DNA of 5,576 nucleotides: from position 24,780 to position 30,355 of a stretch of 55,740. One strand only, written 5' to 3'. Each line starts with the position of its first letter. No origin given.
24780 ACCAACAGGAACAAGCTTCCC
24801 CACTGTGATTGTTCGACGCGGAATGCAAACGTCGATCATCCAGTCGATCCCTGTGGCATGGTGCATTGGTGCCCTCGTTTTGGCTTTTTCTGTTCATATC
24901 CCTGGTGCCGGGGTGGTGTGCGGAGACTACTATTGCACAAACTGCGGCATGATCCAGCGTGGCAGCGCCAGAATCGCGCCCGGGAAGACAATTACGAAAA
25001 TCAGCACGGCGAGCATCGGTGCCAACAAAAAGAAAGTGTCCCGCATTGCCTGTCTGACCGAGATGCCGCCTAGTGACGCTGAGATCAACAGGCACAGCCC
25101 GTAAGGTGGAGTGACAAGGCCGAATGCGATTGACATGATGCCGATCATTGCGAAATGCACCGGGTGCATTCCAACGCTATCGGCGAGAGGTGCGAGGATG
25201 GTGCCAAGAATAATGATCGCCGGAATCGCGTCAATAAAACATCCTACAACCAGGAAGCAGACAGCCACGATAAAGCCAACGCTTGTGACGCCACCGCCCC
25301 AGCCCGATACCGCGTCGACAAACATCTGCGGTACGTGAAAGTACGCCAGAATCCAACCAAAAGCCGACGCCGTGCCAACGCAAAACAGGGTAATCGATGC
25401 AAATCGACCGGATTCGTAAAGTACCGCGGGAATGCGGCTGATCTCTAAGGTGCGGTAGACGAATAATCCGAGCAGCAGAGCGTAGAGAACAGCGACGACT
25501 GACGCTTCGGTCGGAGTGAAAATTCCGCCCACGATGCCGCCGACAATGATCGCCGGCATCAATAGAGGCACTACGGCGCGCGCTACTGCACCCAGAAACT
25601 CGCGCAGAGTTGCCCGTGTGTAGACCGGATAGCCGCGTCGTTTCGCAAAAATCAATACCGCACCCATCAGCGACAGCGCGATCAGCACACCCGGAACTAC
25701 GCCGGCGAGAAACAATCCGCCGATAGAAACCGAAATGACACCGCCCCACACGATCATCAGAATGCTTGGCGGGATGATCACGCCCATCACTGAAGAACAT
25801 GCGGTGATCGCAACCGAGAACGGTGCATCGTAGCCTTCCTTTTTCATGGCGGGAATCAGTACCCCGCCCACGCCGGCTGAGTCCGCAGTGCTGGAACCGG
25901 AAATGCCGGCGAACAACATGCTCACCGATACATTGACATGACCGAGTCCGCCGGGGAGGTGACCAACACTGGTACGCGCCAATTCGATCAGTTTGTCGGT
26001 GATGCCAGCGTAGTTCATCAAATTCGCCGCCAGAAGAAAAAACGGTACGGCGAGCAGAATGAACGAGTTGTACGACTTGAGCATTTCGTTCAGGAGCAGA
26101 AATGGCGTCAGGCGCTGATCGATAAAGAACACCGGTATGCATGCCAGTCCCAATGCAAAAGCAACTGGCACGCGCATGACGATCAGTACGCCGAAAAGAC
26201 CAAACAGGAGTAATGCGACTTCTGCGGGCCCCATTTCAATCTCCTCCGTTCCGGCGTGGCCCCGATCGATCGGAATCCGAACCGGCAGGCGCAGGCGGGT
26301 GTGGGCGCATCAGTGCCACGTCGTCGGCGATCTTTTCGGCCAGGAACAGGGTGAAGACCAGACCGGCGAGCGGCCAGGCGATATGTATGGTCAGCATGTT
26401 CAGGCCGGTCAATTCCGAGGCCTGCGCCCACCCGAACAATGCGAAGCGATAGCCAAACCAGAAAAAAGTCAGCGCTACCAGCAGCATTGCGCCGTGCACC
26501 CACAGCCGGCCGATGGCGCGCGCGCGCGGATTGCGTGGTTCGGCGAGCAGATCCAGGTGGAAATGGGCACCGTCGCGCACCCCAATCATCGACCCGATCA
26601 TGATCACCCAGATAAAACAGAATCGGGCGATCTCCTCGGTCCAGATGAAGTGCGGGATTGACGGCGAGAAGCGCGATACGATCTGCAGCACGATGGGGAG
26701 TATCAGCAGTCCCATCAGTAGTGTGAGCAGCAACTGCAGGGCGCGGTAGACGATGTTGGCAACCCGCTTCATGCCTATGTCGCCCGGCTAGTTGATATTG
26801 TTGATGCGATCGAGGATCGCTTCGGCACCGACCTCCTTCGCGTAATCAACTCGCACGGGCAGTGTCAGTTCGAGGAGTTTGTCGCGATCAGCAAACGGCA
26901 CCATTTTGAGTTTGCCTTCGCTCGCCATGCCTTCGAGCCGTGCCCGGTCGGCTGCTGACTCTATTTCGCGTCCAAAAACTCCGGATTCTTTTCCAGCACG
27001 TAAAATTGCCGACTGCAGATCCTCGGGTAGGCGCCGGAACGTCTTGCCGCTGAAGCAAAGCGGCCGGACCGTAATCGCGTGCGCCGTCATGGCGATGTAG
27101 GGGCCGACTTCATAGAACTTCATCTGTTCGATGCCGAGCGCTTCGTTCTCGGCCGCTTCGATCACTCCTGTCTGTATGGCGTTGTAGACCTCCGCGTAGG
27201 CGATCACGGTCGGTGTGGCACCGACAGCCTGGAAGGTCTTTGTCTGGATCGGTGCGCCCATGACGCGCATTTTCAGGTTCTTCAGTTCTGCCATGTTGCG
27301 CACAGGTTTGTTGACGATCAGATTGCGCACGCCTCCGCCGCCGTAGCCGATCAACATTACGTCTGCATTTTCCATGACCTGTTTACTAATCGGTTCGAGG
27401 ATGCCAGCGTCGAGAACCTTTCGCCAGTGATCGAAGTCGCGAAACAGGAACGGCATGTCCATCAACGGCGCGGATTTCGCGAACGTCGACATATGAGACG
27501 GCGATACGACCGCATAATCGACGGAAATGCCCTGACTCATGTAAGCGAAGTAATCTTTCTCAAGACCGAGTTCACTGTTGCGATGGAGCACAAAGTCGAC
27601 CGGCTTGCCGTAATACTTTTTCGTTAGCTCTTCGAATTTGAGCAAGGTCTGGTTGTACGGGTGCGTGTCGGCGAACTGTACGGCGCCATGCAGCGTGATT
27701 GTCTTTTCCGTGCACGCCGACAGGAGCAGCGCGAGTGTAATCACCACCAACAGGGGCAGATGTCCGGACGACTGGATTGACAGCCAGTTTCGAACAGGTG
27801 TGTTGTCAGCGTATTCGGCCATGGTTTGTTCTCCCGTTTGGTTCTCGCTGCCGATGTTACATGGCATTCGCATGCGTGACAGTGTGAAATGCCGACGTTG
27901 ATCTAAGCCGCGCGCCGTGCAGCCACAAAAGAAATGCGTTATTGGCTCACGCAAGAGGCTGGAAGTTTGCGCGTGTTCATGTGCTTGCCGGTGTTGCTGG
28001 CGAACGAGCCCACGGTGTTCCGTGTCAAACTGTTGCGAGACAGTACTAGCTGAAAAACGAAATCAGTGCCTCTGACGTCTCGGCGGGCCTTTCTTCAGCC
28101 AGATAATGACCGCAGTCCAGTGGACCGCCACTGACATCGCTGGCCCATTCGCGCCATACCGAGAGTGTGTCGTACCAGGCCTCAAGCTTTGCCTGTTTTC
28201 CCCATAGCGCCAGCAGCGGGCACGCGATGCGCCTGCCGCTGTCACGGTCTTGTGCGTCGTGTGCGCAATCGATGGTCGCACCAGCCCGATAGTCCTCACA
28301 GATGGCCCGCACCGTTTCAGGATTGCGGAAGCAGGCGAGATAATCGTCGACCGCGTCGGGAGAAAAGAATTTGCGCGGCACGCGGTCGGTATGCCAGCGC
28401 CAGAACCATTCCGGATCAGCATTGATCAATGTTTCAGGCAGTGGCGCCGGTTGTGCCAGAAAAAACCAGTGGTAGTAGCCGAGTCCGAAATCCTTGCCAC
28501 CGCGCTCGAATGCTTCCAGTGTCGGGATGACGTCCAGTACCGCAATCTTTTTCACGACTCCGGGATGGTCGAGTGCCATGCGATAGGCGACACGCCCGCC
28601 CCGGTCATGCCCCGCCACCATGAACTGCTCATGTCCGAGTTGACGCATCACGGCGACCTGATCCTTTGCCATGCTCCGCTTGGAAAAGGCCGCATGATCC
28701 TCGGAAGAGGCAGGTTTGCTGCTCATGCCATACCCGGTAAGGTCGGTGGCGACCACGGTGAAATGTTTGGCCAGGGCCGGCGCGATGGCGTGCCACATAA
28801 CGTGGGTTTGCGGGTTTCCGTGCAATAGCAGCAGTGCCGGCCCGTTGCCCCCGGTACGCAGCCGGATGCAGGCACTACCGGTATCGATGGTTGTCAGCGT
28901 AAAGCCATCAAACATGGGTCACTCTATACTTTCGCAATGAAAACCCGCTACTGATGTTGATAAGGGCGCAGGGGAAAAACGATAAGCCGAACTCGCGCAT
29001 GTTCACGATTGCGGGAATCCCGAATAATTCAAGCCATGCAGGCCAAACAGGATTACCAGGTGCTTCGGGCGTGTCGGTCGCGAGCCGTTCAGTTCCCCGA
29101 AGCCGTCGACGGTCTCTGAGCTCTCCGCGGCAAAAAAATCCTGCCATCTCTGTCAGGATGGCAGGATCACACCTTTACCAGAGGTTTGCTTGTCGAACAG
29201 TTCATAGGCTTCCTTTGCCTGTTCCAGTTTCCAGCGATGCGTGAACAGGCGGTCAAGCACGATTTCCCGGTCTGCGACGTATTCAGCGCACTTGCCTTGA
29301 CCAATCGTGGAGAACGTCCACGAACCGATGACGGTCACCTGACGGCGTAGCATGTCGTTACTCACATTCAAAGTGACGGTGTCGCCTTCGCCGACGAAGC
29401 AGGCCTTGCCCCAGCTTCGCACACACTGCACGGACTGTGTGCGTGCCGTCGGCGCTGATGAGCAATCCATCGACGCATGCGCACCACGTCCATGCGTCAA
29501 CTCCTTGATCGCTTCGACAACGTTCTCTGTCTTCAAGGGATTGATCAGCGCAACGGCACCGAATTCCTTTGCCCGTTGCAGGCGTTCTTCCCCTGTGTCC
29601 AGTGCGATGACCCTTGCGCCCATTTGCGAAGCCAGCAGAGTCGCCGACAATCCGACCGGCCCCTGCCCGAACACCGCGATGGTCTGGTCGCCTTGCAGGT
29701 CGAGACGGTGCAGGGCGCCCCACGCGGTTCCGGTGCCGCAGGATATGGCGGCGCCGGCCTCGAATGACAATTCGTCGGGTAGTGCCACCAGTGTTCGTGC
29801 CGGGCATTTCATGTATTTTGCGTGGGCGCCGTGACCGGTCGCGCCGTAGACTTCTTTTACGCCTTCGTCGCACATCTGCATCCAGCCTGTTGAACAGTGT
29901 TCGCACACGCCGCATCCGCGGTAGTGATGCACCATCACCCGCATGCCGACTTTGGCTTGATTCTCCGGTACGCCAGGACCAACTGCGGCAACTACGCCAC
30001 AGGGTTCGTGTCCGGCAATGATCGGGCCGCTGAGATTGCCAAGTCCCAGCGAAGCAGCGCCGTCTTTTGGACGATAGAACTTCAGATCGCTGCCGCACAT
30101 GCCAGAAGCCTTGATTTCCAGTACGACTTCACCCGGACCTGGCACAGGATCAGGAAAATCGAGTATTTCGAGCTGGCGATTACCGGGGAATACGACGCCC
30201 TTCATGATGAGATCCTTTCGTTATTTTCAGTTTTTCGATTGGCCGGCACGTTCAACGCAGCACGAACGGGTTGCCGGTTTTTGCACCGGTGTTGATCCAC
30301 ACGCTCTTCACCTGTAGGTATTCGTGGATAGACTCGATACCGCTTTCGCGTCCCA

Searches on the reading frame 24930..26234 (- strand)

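Call 58: search_protein_families(library=pfam, proteins=[window:24930-26234:-])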
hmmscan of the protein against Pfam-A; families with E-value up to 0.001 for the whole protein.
window:24930-26234:- (434 aa): 1 family
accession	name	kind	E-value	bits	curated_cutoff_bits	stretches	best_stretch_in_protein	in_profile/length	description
PF06808.19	DctM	-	4.8e-102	342.3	23.8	1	11-419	1-412/413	Tripartite ATP-independent periplasmic transporter, DctM component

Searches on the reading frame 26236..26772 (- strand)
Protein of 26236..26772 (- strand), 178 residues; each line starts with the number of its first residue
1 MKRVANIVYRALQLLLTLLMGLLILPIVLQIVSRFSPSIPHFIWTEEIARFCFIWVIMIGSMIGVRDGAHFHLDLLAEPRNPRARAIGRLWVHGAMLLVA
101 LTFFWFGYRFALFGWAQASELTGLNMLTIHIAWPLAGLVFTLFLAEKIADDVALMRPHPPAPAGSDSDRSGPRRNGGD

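Call 58: search_protein_families(library=pfam, proteins=[window:26236-26772:-])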
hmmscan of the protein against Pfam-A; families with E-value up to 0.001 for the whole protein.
window:26236-26772:- (178 aa): 1 family
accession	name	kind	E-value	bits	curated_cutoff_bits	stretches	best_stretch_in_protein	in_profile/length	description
PF04290.18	DctQ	-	3.2e-25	89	28.3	1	24-152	2-130/132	Tripartite ATP-independent periplasmic transporters, DctQ component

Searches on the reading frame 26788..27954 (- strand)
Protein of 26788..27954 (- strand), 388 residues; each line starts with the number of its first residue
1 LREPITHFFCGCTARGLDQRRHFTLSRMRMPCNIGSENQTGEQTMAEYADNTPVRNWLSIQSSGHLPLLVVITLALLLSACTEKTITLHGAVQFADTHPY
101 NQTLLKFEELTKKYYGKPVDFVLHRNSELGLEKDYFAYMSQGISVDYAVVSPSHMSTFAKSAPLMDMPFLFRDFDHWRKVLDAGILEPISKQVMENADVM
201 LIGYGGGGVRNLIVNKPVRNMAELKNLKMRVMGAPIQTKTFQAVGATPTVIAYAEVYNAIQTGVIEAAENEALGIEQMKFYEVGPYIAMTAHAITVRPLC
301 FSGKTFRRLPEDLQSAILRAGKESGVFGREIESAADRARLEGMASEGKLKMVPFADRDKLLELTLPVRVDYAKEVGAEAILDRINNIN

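Call 58: search_protein_families(library=pfam, proteins=[window:26788-27954:-])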
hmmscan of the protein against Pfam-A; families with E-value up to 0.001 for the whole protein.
window:26788-27954:- (388 aa): 1 family
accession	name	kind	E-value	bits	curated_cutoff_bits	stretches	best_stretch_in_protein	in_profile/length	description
PF03480.18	DctP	-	2.2e-53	181.9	23.4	1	95-355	6-264/286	Bacterial extracellular solute-binding protein, family 7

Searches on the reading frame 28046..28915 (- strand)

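Call 58: search_protein_families(library=pfam, proteins=[window:28046-28915:-])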
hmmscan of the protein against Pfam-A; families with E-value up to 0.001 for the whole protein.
window:28046-28915:- (289 aa): 4 families
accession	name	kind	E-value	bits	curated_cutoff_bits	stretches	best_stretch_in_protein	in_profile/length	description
PF00561.26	Abhydrolase_1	-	3.4e-30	105.9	25.8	1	26-277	1-245/245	alpha/beta hydrolase fold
PF12697.13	Abhydrolase_6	-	7.9e-17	63.1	26.3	1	28-282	1-216/217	Alpha/beta hydrolase family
PF12146.15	Hydrolase_4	-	0.00057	19.7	27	1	27-124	6-104/239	Serine aminopeptidase, S33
PF07224.18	Chlorophyllase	-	0.00075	18.8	26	0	22-120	39-140/301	Chlorophyllase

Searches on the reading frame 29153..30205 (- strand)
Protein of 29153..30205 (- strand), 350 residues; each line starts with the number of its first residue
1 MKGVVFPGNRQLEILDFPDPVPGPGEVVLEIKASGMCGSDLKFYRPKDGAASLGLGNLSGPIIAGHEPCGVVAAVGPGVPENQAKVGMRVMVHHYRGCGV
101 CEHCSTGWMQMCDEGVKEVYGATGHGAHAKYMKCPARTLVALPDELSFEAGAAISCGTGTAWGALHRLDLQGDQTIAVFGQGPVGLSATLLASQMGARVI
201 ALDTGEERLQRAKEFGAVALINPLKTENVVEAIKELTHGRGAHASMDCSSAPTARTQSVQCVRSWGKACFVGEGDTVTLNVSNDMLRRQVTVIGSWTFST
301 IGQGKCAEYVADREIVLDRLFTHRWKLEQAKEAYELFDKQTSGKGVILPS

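Call 58: search_protein_families(library=pfam, proteins=[window:29153-30205:-])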
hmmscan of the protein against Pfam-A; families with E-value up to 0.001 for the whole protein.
window:29153-30205:- (350 aa): 4 families
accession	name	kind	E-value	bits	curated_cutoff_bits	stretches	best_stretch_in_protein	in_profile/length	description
PF00107.32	ADH_zinc_N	-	2.7e-27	95.7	31.8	1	183-303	1-117/129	Zinc-binding dehydrogenase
PF08240.17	ADH_N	-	3.8e-23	82.2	23.5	1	23-144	1-104/104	Alcohol dehydrogenase GroES-like domain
PF01262.27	AlaDh_PNT_C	-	1e-05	25.5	23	1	175-233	30-90/214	Alanine dehydrogenase/PNT, C-terminal domain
PF16912.11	Glu_dehyd_C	-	4.5e-05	23.5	34.9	1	174-339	32-203/211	Glucose dehydrogenase C-terminus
